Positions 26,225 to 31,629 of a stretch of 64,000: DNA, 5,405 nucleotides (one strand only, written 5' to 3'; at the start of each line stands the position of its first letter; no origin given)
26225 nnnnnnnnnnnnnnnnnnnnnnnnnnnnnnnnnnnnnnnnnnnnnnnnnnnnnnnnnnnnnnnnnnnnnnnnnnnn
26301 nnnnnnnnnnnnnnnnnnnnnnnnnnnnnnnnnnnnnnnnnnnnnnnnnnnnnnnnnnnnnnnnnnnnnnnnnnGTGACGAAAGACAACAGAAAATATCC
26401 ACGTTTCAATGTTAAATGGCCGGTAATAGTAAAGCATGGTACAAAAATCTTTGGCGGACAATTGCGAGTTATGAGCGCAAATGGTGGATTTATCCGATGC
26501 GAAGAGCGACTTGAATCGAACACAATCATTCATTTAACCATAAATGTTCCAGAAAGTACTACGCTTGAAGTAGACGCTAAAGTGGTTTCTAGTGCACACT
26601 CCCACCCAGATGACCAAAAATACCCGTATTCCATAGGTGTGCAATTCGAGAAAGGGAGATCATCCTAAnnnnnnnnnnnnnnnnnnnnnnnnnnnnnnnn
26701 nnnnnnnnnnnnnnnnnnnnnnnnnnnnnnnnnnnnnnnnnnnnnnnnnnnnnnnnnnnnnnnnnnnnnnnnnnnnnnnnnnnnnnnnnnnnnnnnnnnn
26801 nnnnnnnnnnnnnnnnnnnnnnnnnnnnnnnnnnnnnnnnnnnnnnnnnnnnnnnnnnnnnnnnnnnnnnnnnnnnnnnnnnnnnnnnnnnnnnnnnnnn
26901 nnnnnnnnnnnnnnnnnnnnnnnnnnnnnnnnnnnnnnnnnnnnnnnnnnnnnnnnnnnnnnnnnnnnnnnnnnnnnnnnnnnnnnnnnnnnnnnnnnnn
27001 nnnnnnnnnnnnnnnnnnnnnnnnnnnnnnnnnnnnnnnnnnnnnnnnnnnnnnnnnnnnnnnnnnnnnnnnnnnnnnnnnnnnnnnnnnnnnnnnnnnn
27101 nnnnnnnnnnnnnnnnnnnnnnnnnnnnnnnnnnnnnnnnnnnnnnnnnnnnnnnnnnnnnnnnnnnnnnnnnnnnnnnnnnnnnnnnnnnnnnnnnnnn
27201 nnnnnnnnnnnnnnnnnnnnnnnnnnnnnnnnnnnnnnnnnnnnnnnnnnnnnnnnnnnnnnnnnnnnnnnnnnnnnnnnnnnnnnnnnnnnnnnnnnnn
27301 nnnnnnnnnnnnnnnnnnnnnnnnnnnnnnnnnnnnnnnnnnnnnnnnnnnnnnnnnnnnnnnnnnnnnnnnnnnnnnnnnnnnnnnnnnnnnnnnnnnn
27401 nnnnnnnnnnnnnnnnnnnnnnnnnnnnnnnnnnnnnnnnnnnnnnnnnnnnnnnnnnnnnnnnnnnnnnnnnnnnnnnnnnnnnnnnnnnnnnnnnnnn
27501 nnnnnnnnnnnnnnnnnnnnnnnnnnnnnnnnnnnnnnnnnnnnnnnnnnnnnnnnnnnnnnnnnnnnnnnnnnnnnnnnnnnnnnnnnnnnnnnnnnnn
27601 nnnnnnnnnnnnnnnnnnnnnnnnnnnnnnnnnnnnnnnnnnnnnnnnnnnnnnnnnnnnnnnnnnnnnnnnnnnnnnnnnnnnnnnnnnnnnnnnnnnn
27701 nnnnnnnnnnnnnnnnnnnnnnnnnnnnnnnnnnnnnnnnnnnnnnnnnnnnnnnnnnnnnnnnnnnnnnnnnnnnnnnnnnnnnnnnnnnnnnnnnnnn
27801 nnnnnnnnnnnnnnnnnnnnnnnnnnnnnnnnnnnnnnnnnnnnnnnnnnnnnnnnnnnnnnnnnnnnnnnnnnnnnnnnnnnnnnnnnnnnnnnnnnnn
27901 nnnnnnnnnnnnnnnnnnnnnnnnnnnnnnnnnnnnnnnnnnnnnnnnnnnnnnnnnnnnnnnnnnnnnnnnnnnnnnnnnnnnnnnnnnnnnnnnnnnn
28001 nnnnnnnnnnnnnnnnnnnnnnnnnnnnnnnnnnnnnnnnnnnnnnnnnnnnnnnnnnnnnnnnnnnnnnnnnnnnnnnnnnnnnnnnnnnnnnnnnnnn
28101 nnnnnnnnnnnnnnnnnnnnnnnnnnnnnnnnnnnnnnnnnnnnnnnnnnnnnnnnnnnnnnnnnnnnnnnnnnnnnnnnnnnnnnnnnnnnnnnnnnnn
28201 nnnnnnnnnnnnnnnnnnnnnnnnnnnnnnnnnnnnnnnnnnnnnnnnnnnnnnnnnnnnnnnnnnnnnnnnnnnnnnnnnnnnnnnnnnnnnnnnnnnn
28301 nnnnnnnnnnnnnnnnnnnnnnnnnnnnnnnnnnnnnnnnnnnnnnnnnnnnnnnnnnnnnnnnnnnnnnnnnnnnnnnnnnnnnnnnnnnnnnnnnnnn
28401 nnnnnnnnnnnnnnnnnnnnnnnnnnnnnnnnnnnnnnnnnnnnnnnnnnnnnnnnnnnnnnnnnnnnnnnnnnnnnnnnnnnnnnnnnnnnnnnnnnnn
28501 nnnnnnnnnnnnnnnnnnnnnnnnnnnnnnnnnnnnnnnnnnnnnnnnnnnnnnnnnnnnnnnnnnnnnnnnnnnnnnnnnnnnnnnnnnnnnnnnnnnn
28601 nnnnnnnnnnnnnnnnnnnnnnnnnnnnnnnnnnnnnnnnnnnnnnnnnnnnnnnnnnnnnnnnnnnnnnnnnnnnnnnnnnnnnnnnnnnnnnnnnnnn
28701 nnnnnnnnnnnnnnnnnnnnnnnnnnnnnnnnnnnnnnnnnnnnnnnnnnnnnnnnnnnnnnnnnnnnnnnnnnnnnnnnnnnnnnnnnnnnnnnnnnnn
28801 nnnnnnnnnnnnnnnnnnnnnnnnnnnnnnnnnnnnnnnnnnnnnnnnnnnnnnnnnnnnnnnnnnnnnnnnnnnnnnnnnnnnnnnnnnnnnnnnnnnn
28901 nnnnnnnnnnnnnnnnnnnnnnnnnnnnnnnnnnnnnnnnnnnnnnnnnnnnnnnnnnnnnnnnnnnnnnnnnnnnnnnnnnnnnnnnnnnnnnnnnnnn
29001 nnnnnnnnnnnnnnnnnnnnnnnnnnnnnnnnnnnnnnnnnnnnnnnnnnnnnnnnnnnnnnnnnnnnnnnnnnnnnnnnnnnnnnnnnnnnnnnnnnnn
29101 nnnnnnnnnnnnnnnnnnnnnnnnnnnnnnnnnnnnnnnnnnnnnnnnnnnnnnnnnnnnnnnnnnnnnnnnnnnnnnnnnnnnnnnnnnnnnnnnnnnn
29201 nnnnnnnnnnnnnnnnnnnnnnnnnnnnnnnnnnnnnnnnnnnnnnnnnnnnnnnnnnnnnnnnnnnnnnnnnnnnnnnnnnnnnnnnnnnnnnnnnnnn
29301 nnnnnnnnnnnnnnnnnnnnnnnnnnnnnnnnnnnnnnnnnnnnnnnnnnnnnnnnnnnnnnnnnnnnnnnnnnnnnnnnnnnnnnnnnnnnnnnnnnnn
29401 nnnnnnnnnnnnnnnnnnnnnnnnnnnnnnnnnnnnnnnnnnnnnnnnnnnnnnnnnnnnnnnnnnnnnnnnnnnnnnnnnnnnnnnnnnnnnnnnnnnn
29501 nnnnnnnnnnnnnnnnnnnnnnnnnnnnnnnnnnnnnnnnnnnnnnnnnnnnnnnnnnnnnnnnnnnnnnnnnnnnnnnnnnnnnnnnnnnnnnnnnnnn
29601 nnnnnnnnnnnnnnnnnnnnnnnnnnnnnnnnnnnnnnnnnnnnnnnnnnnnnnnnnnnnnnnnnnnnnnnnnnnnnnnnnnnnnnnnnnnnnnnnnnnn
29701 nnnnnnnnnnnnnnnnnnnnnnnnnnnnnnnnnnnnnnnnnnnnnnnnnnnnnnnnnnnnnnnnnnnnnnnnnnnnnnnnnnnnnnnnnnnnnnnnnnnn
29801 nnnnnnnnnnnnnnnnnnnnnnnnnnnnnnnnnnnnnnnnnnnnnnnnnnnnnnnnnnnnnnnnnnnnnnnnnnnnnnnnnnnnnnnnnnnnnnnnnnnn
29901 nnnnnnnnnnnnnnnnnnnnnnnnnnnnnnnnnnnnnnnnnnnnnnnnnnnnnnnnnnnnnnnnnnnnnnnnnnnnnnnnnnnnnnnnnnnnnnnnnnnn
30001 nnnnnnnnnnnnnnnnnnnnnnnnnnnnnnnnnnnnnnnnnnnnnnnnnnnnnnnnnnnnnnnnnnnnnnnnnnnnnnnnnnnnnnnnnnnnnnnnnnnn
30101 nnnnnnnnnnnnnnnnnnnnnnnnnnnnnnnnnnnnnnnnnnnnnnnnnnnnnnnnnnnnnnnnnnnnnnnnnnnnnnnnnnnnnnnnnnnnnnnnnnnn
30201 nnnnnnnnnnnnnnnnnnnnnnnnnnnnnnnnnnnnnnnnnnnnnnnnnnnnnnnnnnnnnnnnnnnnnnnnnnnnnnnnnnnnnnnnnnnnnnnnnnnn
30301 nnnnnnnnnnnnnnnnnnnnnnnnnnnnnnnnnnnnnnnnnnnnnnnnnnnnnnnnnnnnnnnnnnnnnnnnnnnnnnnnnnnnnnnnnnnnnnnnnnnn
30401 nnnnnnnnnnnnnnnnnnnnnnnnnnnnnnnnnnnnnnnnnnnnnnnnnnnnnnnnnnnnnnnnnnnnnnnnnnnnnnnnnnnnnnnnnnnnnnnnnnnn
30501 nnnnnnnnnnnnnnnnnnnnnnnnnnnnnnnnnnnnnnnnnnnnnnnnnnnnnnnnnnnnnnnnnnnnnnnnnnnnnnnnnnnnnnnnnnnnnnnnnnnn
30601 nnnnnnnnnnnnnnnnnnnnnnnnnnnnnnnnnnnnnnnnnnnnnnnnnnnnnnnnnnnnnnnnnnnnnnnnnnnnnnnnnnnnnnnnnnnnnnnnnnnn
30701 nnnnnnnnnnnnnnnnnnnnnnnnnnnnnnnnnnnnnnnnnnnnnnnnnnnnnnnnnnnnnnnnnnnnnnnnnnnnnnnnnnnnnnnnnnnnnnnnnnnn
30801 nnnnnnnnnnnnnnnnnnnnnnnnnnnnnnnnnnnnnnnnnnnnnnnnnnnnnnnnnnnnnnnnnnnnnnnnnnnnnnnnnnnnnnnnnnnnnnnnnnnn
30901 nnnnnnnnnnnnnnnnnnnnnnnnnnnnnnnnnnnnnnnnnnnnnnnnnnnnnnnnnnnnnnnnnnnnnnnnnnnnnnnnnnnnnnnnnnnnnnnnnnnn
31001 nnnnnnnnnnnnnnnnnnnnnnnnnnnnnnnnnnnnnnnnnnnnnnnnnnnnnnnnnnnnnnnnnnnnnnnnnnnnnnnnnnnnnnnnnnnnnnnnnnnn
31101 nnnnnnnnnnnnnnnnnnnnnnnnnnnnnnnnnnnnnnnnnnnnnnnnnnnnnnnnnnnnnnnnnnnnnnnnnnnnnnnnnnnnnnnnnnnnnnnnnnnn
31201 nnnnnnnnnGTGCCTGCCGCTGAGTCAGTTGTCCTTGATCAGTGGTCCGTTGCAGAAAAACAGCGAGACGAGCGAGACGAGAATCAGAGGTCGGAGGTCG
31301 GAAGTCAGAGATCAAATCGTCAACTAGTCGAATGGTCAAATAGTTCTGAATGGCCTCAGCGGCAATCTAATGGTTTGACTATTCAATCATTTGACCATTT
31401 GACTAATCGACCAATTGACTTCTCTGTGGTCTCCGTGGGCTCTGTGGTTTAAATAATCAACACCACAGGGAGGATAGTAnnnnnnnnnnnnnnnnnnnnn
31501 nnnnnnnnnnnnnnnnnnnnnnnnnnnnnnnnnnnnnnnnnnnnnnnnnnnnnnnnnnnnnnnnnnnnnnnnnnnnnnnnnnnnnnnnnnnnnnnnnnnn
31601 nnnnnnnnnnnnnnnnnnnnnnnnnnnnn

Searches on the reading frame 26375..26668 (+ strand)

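Call 10: search_protein_families(library=pfam, proteins=[window:26375-26668:+])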
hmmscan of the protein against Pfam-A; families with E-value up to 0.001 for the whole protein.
window:26375-26668:+ (97 aa): 1 family
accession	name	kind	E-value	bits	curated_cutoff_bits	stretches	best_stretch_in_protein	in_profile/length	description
PF07238.19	PilZ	-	1.1e-10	42.2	22.5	1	5-93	2-87/102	PilZ domain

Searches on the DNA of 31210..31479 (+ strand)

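Call 74: search_dna_similar(query=window:31210-31479:+, collection=plasmids, mode=distant, max_evalue=0.001, max_rows=15)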
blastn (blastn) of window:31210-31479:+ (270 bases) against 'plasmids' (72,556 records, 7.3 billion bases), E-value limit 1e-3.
No match.
